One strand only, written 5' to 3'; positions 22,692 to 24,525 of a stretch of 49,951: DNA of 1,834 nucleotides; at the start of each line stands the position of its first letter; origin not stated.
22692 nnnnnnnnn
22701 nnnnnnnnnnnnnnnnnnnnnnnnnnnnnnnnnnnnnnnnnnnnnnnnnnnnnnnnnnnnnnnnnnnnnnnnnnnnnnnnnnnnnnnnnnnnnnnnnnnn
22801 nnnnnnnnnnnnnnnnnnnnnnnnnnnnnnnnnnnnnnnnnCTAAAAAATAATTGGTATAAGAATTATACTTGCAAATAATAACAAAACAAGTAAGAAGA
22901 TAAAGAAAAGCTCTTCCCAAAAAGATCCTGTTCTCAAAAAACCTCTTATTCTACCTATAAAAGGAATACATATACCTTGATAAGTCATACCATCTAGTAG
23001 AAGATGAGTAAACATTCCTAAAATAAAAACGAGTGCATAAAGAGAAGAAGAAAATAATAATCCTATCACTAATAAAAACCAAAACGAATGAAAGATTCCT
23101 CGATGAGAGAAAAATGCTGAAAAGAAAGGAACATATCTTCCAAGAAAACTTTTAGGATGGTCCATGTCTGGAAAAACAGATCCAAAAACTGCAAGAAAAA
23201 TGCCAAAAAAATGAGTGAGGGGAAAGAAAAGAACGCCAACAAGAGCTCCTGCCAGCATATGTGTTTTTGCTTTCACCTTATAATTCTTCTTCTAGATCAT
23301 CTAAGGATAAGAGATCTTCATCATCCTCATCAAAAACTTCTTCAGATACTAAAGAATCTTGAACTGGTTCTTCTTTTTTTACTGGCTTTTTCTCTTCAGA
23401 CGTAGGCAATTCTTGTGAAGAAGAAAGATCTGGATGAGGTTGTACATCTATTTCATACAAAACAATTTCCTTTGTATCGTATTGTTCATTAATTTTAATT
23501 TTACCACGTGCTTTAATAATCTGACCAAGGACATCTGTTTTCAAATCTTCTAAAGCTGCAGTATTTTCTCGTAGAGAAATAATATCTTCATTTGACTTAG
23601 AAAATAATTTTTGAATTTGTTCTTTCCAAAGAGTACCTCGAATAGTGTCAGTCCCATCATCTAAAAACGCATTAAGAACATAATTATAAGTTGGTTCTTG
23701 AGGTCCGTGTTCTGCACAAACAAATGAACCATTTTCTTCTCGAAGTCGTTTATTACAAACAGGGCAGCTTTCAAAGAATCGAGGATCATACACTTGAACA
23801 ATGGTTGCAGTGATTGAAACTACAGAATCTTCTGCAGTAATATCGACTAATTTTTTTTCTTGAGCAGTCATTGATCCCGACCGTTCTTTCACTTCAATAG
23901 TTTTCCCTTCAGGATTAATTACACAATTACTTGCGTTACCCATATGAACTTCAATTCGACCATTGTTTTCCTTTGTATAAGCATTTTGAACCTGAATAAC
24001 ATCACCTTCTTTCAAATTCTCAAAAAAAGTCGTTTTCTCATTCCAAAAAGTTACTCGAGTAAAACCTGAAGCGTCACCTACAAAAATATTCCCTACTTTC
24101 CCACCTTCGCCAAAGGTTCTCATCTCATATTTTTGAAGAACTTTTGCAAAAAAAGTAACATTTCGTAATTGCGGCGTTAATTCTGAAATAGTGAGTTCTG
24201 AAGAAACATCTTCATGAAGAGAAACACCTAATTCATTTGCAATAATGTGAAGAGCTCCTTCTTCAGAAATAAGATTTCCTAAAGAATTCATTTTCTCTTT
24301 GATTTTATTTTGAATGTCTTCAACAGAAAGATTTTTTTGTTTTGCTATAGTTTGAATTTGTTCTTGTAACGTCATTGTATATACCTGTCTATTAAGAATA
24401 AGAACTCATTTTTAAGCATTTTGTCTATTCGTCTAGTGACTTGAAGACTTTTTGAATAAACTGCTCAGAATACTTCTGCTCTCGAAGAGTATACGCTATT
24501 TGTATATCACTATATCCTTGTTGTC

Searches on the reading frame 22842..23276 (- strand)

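Call 23: search_protein_families(library=pfam, proteins=[window:22842-23276:-], max_evalue=0.1)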
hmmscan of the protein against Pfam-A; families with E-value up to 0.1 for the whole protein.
window:22842-23276:- (144 aa): 3 families
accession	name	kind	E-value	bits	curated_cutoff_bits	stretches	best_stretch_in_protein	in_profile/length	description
PF04307.19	YdjM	-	2.8e-20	73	29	1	1-129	1-142/176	YdjM inner membrane protein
PF00882.24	Zn_dep_PLPC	-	0.0072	16.7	26.8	1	29-97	29-95/167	Zinc dependent phospholipase C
PF05140.19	ResB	-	0.023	13.9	24.6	1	27-79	13-71/486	ResB-like family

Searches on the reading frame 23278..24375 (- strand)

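Call 23: search_protein_families(library=pfam, proteins=[window:23278-24375:-], max_evalue=0.1)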
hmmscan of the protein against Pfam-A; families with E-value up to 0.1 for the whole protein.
window:23278-24375:- (365 aa): 13 families
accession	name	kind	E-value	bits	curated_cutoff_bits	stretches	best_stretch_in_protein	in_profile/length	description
PF08646.16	Rep_fac-A_C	-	3.9e-11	43.4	28.5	1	187-304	3-127/146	Replication factor-A C terminal domain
PF01336.31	tRNA_anti-codon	-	1.3e-10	41.5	27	1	78-145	6-69/75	OB-fold nucleic acid binding domain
PF17008.10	DUF5088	-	3.5e-05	24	29.4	1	78-140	2-65/184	Domain of unknown function (DUF5088)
PF25507.1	OB_POT1A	-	0.0041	17.3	27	0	227-271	50-94/127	POT1A-like, OB fold domain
PF09999.14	DUF2240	-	0.0085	16.2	22.3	1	2-54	86-138/144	Uncharacterized protein conserved in archaea (DUF2240)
PF01912.23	eIF-6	-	0.0089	15.9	25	1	2-65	71-130/197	eIF-6 family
PF13464.11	RodZ_C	-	0.04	14.3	23.9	0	112-168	16-66/72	RodZ C-terminal domain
PF21302.3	Zn_ribbon_RlmA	-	0.044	14.2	27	1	203-222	2-21/44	RlmA, N-terminal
PF14931.11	IFT20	-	0.05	14.2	27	0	3-48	66-111/119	Intraflagellar transport complex B, subunit 20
PF16686.11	POT1PC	-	0.057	13.7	27.2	0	107-145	80-121/155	ssDNA-binding domain of telomere protection protein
PF22236.2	TEBP_OB2-like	-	0.059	13.9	27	0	96-152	31-86/100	Telomere end-binding protein alpha subunit OB2 domain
PF18175.6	HU-CCDC81_bac_2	-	0.062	13.6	35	0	7-44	4-41/70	CCDC81-like prokaryotic HU domain 2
PF24903.1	OB_MEIOB_N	-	0.081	12.6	27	0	59-137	4-92/140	MEIOB, N-terminal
